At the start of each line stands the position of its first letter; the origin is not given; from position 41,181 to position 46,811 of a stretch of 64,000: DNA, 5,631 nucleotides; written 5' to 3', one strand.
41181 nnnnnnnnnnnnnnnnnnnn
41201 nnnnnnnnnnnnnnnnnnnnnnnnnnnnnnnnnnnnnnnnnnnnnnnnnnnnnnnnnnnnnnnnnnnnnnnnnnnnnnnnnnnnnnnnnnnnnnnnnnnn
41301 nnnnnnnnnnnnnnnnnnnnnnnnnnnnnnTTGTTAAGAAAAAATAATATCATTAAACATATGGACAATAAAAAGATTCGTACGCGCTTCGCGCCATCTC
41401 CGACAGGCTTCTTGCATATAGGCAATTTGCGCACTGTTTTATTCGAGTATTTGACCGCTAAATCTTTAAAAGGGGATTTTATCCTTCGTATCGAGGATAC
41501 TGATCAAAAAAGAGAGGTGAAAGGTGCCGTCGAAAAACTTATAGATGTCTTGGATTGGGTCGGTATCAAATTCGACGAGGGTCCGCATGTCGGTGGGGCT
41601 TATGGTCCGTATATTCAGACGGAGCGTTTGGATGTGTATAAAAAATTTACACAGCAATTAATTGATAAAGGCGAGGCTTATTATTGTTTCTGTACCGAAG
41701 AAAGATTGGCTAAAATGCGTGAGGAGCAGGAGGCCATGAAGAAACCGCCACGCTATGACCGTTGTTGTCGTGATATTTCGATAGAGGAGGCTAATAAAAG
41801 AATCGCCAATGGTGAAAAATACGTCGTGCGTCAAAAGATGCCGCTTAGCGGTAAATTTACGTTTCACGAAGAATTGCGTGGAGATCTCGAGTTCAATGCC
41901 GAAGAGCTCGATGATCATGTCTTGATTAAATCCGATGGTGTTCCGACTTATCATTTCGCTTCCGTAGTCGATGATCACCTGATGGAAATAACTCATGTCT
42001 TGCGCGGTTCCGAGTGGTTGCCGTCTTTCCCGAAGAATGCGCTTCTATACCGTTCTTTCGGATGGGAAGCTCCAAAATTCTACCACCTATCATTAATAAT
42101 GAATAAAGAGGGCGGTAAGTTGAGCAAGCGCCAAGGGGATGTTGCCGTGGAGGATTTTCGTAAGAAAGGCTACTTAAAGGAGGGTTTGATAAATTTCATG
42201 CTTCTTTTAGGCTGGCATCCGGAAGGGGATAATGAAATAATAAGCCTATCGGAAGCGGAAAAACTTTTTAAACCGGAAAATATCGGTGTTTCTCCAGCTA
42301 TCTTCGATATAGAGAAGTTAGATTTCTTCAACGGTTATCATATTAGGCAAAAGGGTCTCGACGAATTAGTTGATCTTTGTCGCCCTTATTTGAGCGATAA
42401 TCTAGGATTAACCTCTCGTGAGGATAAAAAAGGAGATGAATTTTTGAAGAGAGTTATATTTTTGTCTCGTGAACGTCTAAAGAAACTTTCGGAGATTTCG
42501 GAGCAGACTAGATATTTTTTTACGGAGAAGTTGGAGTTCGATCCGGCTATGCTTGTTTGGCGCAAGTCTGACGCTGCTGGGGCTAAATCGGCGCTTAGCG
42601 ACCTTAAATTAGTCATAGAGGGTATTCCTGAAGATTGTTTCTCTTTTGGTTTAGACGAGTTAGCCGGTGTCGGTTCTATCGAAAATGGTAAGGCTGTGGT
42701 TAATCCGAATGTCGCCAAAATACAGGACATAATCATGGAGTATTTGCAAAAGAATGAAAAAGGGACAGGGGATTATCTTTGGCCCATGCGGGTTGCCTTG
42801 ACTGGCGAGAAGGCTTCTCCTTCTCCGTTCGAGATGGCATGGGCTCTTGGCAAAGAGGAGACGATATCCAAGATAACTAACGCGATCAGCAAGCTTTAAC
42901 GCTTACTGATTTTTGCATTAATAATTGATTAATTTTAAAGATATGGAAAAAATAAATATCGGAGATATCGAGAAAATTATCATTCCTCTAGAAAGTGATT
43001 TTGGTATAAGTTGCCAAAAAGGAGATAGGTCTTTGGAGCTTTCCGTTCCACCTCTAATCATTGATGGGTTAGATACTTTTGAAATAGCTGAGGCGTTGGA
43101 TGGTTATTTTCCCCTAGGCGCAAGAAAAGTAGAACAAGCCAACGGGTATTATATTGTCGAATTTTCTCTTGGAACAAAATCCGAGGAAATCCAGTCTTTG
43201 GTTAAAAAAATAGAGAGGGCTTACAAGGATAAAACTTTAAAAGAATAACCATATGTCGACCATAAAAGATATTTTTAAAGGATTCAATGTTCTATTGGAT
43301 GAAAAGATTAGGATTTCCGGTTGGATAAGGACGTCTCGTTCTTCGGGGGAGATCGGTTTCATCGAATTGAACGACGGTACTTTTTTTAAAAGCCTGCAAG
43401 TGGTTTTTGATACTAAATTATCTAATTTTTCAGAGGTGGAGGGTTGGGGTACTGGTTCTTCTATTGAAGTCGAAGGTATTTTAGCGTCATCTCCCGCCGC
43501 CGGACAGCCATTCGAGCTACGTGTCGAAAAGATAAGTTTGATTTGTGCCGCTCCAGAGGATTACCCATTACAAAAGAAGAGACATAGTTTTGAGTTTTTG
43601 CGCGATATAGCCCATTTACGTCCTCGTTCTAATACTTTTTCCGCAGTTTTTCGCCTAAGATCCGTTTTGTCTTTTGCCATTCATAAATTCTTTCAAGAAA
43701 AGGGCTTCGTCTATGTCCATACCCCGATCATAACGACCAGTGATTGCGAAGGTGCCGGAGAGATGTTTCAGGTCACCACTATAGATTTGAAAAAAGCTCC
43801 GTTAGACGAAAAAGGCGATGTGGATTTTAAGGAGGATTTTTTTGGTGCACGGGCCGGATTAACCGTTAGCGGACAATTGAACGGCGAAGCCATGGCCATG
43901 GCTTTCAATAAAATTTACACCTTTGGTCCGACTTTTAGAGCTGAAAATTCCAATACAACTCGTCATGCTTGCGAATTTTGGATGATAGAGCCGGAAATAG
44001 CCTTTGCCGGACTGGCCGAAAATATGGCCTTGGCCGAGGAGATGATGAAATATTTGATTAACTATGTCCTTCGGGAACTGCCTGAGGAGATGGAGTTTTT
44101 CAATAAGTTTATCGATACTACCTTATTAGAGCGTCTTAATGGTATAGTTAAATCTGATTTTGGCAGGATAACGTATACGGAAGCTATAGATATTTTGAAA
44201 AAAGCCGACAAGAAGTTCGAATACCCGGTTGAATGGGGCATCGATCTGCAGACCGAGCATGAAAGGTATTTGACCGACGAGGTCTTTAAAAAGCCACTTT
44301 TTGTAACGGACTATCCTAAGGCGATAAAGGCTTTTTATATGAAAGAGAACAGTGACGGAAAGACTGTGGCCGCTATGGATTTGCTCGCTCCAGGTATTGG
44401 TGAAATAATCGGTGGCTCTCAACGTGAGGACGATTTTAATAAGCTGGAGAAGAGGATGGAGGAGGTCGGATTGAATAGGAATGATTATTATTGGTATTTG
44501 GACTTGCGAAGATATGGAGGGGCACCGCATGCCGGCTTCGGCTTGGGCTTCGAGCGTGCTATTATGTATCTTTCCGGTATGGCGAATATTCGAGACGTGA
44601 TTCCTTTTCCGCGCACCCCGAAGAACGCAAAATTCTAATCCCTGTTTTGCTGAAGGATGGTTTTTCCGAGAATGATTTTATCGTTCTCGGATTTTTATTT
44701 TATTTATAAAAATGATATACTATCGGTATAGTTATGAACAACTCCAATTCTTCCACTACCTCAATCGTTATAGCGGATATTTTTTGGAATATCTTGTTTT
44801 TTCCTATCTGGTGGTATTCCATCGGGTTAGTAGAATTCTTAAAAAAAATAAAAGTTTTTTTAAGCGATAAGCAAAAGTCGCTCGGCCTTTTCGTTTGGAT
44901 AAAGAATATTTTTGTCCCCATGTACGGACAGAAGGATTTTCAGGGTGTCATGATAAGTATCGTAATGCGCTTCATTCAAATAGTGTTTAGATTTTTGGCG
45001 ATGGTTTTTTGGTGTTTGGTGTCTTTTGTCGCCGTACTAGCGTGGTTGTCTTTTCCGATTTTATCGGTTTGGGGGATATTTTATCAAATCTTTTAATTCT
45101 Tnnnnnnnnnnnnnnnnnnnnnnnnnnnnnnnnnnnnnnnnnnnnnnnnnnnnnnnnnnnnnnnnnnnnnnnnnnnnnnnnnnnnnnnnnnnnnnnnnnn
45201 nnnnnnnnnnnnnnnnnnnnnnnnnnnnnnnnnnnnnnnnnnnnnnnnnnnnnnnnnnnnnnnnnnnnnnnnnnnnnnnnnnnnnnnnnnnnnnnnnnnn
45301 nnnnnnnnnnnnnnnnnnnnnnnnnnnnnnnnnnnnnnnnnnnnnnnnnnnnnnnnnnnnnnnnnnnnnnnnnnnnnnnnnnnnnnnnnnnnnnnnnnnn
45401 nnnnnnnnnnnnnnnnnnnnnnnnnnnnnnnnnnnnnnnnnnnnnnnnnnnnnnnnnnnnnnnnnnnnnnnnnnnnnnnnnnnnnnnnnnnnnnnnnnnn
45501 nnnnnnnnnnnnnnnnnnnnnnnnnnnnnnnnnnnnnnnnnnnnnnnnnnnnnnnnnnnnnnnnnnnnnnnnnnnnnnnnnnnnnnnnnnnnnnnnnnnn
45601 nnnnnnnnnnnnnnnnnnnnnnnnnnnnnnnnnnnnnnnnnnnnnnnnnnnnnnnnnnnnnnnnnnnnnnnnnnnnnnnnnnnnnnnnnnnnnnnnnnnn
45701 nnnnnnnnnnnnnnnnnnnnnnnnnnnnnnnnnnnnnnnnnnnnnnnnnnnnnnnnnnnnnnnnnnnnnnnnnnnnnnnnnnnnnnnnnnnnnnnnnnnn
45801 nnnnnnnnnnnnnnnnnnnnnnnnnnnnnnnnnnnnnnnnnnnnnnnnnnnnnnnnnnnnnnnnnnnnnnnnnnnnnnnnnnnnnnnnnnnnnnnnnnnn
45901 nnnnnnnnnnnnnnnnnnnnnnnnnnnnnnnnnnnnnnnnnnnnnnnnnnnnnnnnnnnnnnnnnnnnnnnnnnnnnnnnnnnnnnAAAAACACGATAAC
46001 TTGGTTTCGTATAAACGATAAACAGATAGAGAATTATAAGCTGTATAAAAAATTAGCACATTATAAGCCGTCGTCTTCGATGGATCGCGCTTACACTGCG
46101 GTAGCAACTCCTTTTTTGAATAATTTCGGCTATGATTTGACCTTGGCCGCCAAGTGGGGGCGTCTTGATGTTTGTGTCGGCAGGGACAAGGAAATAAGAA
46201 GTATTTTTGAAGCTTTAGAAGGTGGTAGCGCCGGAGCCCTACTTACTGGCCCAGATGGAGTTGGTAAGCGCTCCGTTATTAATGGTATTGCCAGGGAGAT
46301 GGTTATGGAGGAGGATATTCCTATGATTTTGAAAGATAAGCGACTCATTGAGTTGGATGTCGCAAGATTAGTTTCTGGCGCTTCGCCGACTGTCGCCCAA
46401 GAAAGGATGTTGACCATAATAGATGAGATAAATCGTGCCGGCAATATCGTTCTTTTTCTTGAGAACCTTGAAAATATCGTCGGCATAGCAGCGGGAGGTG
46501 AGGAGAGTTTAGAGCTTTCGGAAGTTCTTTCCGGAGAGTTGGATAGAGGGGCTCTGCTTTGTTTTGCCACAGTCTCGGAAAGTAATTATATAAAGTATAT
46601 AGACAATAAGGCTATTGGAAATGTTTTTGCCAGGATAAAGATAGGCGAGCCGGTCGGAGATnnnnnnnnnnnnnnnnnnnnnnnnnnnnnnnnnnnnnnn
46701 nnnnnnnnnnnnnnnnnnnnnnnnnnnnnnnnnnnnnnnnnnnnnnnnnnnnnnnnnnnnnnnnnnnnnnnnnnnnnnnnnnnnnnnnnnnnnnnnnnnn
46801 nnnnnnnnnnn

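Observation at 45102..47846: Membrane-anchored Hsp100/Clp-type AAA+ ATPase with DnaJ-type zinc finger and an arginine in the first Walker A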

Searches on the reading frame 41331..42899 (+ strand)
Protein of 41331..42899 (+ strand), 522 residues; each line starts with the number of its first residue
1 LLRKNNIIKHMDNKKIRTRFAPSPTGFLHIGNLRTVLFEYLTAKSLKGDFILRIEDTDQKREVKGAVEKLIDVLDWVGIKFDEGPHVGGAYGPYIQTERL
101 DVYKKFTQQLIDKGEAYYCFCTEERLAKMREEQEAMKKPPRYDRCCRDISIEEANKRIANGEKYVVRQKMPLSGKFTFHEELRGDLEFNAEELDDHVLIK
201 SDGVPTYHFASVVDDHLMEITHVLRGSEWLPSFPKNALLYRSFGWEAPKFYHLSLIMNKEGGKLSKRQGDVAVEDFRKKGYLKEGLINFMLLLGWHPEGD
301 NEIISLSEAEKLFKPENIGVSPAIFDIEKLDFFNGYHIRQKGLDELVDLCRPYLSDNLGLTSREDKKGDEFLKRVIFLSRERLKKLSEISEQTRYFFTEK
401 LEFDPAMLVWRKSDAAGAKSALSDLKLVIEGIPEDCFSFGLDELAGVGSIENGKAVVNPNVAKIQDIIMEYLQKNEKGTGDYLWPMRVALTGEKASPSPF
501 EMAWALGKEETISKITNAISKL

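Call 4: search_protein_families(library=pfam, proteins=[window:41331-42899:+], max_evalue=0.01)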
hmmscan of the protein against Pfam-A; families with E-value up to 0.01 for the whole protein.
window:41331-42899:+ (522 aa): 3 families
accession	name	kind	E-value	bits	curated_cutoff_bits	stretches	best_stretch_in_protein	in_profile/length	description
PF00749.27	tRNA-synt_1c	-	3.8e-104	348.4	23.4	1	15-331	1-313/314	tRNA synthetases class I (E and Q), catalytic domain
PF19269.4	Anticodon_2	-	4.9e-25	89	23.6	2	460-519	82-141/141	Anticodon binding domain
PF01921.24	tRNA-synt_1f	-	0.0015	17.9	27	0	15-69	23-82/360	tRNA synthetases class I (K)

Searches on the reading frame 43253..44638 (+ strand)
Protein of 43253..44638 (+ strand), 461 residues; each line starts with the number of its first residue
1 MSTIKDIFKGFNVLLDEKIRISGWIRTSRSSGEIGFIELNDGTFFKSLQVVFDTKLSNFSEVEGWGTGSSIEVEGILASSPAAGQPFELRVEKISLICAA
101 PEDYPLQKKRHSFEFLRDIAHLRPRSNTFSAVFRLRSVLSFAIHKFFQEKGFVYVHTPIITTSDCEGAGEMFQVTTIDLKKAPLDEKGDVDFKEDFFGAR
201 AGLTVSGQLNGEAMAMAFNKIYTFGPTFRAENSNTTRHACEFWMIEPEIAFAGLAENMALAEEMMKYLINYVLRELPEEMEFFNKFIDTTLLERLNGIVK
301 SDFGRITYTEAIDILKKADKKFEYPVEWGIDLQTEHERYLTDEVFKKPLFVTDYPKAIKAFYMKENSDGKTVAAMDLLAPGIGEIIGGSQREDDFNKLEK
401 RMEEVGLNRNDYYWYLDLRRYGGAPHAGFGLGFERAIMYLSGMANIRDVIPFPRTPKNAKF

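Call 4: search_protein_families(library=pfam, proteins=[window:43253-44638:+], max_evalue=0.01)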
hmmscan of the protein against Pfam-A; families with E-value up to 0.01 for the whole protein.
window:43253-44638:+ (461 aa): 2 families
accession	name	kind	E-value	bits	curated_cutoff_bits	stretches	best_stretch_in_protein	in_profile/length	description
PF00152.25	tRNA-synt_2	-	2.9e-69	233.9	25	1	120-455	9-307/308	tRNA synthetases class II (D, K and N)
PF01336.31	tRNA_anti-codon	-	3.1e-10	40.3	27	1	20-97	2-75/75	OB-fold nucleic acid binding domain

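Call 40: search_protein_families(library=ncbifam, proteins=[window:43253-44638:+], max_evalue=0.001)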
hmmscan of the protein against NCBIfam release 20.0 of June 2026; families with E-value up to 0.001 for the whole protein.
window:43253-44638:+ (461 aa): 18 families
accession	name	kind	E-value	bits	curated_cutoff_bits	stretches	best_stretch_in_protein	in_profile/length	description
NF003037.0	PRK03932.1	equivalog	2.5e-205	682.7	414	1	3-461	5-451/451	asparagine--tRNA ligase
TIGR00457.1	asnS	equivalog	2.9e-194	646.1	342.6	1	2-461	2-455/455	asparagine--tRNA ligase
NF003483.0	PRK05159.1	equivalog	3e-81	273.5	353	1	16-455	17-432/438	aspartate--tRNA(Asn) ligase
TIGR00458.1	aspS_nondisc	equivalog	1.9e-63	214.9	368.4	2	187-457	167-424/428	aspartate--tRNA(Asn) ligase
NF005052.0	PRK06462.1-1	equivalog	6.5e-49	166.9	368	1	124-455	40-346/353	asparagine synthetase A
NF005054.0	PRK06462.1-4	equivalog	3.1e-35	121.8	309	1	127-457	19-313/318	asparagine synthetase A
TIGR00459.1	aspS_bact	equivalog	1.8e-34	119.1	373.85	2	15-274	15-262/586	aspartate--tRNA ligase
NF001756.1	PRK00484.1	subfamily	2.9e-32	112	468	2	217-454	236-484/488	lysine--tRNA ligase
NF001750.0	PRK00476.1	equivalog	1.9e-31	109.1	443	2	15-170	17-181/590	aspartate--tRNA ligase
NF005055.0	PRK06462.1-5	equivalog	1.5e-26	93.3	389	1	104-455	2-334/341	asparagine synthetase A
TIGR00499.1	lysS_bact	equivalog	1.2e-25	90.1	427.6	2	218-454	240-491/496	lysine--tRNA ligase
NF005053.0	PRK06462.1-3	equivalog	3.8e-20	72.6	322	1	218-449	36-261/274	asparagine synthetase A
NF002821.0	PRK02983.1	equivalog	3.6e-13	48.5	742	2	16-162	659-807/1102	bifunctional lysylphosphatidylglycerol synthetase/lysine--tRNA ligase LysX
NF009101.0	PRK12445.1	subfamily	6.8e-11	41.4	1026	1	129-454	180-500/505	lysine--tRNA ligase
TIGR00462.1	genX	equivalog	1.2e-10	41.4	286.9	1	215-452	70-304/304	EF-P lysine aminoacylase EpmA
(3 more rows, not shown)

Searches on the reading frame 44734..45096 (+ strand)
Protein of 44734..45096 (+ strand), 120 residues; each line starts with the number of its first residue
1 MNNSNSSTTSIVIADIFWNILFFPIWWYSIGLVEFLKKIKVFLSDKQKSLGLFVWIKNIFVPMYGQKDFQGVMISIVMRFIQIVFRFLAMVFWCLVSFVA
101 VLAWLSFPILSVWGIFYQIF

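Call 4: search_protein_families(library=pfam, proteins=[window:44734-45096:+], max_evalue=0.01)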
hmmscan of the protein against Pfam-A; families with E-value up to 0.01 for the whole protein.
window:44734-45096:+ (120 aa): 0 families

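Call 5: search_protein_families(library=ncbifam, proteins=[window:44734-45096:+], max_evalue=0.01)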
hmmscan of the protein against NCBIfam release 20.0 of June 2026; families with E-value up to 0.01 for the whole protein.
window:44734-45096:+ (120 aa): 0 families

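Call 21: find_homologous_proteins(query=window:44734-45096:+)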
Query window:44734-45096:+ (120 aa): 26 proteins with E <= 0.001 among 29 candidates.
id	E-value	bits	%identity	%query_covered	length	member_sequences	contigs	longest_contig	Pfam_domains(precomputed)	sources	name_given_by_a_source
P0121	1.3e-69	250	100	100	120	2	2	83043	-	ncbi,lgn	-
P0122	8.2e-35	138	58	98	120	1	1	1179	-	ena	-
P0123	3.3e-32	129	55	98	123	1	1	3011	-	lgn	-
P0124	2.2e-31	127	51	99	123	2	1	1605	-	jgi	jgi:hypothetical protein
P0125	3.3e-30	123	53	99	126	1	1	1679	-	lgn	-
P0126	8.1e-30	122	51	99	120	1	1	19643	-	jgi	jgi:hypothetical protein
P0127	3.1e-29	120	50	98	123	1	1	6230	-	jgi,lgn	jgi:hypothetical protein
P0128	8.3e-29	118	48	100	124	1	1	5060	-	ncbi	-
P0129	1.3e-28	118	57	84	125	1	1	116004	-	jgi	jgi:hypothetical protein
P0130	1.6e-28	117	50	100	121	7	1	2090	-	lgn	-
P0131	3.2e-28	116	49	100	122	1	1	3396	-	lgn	-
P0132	3.9e-28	116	49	99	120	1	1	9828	-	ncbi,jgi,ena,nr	ncbi:MAG TPA: hypothetical protein VMC41_04400 [Candidatus Nanoarchaeia archaeon]|nr:hypothetical pr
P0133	7.0e-28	115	54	87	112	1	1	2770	-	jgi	-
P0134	8.3e-28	115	47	100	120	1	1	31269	-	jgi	-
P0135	1.1e-27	115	48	98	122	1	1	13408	-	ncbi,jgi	-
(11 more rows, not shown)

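Call 61: predict_structure(alignment_id=A6)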
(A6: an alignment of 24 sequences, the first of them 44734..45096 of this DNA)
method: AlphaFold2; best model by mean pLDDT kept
length: 120 residues; sequences in the alignment: 24
mean_pLDDT: 88.2   pTM: 0.67
mean pLDDT of the five models: 88.2, 88.1, 85.1, 84.9, 84.0
residues with pLDDT >= 90: 66; 70-90: 47; 50-70: 5; < 50: 2
segments of 3 or more residues with pLDDT < 50: none
pLDDT, mean of each block of 10 residues (from residue 1): 63 83 86 95 94 86 83 91 95 97 93 92
secondary structure, 60 per line:
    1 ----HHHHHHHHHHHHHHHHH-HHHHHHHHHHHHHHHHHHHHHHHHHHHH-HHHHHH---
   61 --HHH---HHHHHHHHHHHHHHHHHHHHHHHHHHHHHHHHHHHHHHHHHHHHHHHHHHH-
elements in order: H5-21 H23-50 H52-57 H69-119

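Call 69: fold_search(model_id=the predicted structure, library=pdb)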
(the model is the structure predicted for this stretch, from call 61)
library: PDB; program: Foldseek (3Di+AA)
matches with E <= 10: 11; with E <= 0.001: 0
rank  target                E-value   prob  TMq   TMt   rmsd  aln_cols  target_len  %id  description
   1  8pmq_9                4.8e+00  0.33  0.46  0.16   4.6        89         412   12  Catalytic module of yeast GID E3 ligase bound to multiphosphorylated Ubc8~ubiquitin (released 2024-01-03)
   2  6y1y_B                5.8e+00  0.09  0.28  0.27   9.8       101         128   11  CheA dimerization domain of Treponema denticola (released 2020-10-28)
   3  3r84_D                6.1e+00  0.14  0.33  0.47   6.0        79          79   22  Structure of the Mediator head subcomplex Med11/22 (released 2011-04-27)
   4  3r84_N                6.1e+00  0.14  0.33  0.46   6.0        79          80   22  Structure of the Mediator head subcomplex Med11/22 (released 2011-04-27)
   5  7upq_B                6.5e+00  0.18  0.38  0.52   4.3        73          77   11  Crystal structure of designed heterotrimeric assembly DHT03_1arm_A21/B/C (released 2022-12-14)
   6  6o30_A                6.8e+00  0.28  0.56  0.14   3.9       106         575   14  Lipid A transporter MsbA from Salmonella typhimurium (released 2019-06-12)
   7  2ysu_B                7.7e+00  0.05  0.25  0.25  10.6       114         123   13  Structure of the complex between BtuB and Colicin E2 receptor binding domain (released 2007-06-19)
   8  8b6h_EE               8.2e+00  0.08  0.30  0.29  19.8       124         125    9  Cryo-EM structure of cytochrome c oxidase dimer (complex IV) from respiratory supercomplex of Tetrahymena thermophila (released 2023-03-29)
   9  3r84_J                9.2e+00  0.08  0.29  0.42   6.3        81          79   20  Structure of the Mediator head subcomplex Med11/22 (released 2011-04-27)
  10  8b6h_EG               9.7e+00  0.09  0.32  0.37   5.3        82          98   13  Cryo-EM structure of cytochrome c oxidase dimer (complex IV) from respiratory supercomplex of Tetrahymena thermophila (released 2023-03-29)
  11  4zwt_C                9.7e+00  0.04  0.27  0.25  10.6       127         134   10  Crystal Structure of the Bacteriophage T4 recombination mediator protein UvsY, Lattice Type IV (released 2016-03-02)
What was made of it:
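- Tried and rejected: Foldseek of the small-protein model against the PDB: no significant match (best E 4.8, call 69).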

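Call 82: search_protein_families(library=padloc, proteins=[window:44734-45096:+], max_evalue=0.001)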
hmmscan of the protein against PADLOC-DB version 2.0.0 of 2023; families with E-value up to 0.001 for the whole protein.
window:44734-45096:+ (120 aa): 0 families
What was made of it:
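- On Anti-phage defence ClpB-like ATPases (PADLOC DolB, PDC-M37B): The small protein and GT4 have no PADLOC hit (call 82).
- Tried and rejected: Pfam, NCBIfam and PADLOC on the small protein: nothing (calls 4, 5, 82).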

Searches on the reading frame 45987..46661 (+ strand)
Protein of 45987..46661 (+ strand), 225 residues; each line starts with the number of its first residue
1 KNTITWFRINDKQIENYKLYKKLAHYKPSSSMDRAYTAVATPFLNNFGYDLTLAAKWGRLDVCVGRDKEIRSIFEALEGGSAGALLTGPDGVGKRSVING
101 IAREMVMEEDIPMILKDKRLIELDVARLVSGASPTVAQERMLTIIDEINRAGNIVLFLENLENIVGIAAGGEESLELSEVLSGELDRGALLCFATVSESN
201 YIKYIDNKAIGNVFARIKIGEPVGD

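Call 36: find_related_loci(query=A4, collection=genome_contigs, flank=7000)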
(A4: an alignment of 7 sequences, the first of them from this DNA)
Query A4 (225 aa) in genome_contigs; peptide patterns used: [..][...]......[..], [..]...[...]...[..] (x = any residue, [..] = any of these).
129 stretches matched a pattern; 108 encode a relative of the query (tblastn E <= 1e-3); the best 80 are kept; 80 distinct loci.
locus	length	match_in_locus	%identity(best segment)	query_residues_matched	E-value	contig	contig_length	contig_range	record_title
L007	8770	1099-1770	77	2-225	5e-114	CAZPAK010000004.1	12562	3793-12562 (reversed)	MAG TPA_asm: uncultured Gammaproteobacteria bacterium isolate SRP098346_co1_188 genome assembly, contig: NODE_6007_lengt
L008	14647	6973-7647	78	1-225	3e-112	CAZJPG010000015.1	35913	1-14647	MAG TPA_asm: uncultured Gammaproteobacteria bacterium isolate SRP263991_co7_920 genome assembly, contig: NODE_1419_lengt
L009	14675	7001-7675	70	1-225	6e-109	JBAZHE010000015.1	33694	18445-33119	MAG: Patescibacteria group bacterium isolate SO_2017_LW3_62 NODE_3109_length_33694_cov_1.593321_LW162_2017, whole genome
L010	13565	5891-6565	65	1-225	1e-101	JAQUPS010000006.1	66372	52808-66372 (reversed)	MAG: Patescibacteria group bacterium isolate STD1_31 NODE_831_length_66372_cov_7.129232_Sandtown_D1, whole genome shotgu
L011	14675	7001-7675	62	1-225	5e-100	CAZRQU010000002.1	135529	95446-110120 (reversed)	MAG TPA_asm: uncultured Gammaproteobacteria bacterium isolate SRP332253_co2_32 genome assembly, contig: NODE_68_length_1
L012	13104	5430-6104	63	1-225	7e-100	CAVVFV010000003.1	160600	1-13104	MAG: Candidatus Falkowbacteria bacterium isolate MFD01188.bin.1.43 genome assembly, contig: contig_22778, whole genome s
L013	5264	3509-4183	65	1-225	2e-98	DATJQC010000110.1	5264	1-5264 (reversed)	MAG TPA_asm: Candidatus Nanoarchaeia archaeon isolate SMAG_U14930 k141_3217160, whole genome shotgun sequence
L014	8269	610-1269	63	2-222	1e-97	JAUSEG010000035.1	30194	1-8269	MAG: bacterium isolate E14_maxbin.173 E14_k141_1553934, whole genome shotgun sequence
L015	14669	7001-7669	62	2-225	4e-97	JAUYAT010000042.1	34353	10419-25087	MAG: bacterium isolate C19_concoct.bin.47 C19_k141_50651, whole genome shotgun sequence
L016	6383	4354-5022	62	2-225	7e-97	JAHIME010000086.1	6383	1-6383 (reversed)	MAG: Patescibacteria group bacterium isolate KR13_N2.mb.53 KR13_N2.mb.53_k141_342237, whole genome shotgun sequence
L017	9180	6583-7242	62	2-222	2e-96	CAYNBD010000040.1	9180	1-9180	MAG TPA_asm: uncultured Gammaproteobacteria bacterium isolate binchicken_co129_838 genome assembly, contig: NODE_24455_l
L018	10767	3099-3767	60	2-225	6e-95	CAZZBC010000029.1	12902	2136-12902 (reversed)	MAG TPA_asm: uncultured Gammaproteobacteria bacterium isolate binchicken_co232_117 genome assembly, contig: NODE_9549_le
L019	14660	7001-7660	60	2-222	4e-94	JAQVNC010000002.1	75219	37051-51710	MAG: Patescibacteria group bacterium isolate STF1_148 NODE_589_length_75219_cov_6.349331_Sandtown_F1, whole genome shotg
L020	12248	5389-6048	58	2-222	9e-93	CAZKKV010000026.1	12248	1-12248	MAG TPA_asm: uncultured Gammaproteobacteria bacterium isolate SRP178699_co2_502 genome assembly, contig: NODE_4780_lengt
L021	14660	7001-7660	59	2-222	1e-92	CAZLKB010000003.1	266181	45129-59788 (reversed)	MAG TPA_asm: uncultured Gammaproteobacteria bacterium isolate binchicken_co115_145 genome assembly, contig: NODE_47_leng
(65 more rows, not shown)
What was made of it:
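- Tried and rejected: It was repeated with 7 sequences (call 36).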
